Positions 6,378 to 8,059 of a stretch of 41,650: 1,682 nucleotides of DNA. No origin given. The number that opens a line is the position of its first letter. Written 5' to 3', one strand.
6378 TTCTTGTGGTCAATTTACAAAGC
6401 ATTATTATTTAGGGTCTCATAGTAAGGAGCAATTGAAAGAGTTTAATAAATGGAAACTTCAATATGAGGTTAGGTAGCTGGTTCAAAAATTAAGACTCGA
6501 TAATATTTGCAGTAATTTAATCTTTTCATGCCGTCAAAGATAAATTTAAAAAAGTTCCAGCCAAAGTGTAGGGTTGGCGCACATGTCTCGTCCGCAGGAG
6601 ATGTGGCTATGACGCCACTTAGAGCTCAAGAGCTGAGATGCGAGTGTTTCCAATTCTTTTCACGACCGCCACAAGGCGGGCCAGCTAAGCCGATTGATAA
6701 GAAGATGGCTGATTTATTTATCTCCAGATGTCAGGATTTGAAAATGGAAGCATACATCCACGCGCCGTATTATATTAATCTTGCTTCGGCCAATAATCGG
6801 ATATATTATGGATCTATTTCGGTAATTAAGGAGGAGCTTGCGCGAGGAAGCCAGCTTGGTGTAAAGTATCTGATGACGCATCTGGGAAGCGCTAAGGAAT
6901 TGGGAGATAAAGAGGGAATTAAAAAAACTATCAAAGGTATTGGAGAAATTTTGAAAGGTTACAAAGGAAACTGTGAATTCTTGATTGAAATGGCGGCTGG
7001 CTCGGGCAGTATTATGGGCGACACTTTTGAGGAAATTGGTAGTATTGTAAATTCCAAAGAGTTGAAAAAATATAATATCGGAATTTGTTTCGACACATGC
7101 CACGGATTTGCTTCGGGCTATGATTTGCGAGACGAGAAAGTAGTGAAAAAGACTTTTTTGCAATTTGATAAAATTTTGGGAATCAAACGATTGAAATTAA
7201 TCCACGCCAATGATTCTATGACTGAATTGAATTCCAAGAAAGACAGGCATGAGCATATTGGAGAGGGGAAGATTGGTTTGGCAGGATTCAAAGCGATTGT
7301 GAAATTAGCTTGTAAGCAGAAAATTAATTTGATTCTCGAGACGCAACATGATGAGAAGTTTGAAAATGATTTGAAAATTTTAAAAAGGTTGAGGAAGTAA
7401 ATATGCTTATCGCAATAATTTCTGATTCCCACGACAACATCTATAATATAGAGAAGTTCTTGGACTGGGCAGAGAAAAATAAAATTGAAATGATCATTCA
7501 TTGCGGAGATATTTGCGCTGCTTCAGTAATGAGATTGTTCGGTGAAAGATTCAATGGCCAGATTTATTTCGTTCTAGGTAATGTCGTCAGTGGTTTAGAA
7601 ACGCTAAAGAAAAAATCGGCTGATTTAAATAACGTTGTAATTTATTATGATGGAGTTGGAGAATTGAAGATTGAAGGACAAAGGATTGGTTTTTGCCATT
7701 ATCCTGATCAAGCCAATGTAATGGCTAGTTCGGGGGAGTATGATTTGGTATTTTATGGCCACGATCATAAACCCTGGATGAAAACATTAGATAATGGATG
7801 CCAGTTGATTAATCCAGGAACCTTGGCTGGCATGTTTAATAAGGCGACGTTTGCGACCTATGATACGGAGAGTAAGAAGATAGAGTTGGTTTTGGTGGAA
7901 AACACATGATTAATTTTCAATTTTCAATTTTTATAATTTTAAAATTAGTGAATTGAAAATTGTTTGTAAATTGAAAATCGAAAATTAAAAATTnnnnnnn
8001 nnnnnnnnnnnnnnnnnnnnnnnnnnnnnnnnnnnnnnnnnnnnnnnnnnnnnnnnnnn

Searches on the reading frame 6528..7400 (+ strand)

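Call 13: search_protein_families(library=pfam, proteins=[window:6528-7400:+])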
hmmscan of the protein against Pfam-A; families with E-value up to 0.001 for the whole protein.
window:6528-7400:+ (290 aa): 1 family
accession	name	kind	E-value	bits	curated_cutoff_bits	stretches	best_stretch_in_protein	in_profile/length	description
PF01261.30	AP_endonuc_2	-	8e-36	124.4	31.1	1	33-287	4-248/249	Xylose isomerase-like TIM barrel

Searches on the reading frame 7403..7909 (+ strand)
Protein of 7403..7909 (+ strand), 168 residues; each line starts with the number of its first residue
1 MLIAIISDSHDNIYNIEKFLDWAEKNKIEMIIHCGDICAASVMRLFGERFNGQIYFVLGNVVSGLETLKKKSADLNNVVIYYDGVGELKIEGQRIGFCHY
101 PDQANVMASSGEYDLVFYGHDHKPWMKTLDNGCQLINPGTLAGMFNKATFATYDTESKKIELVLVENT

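Call 13: search_protein_families(library=pfam, proteins=[window:7403-7909:+])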
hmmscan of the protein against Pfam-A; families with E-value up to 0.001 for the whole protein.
window:7403-7909:+ (168 aa): 2 families
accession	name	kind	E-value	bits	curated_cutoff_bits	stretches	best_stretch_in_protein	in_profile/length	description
PF12850.12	Metallophos_2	-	4.4e-27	95.4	27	1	1-157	1-153/154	Calcineurin-like phosphoesterase superfamily domain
PF00149.33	Metallophos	-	8.5e-11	43.1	21.5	1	1-77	1-86/191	Calcineurin-like phosphoesterase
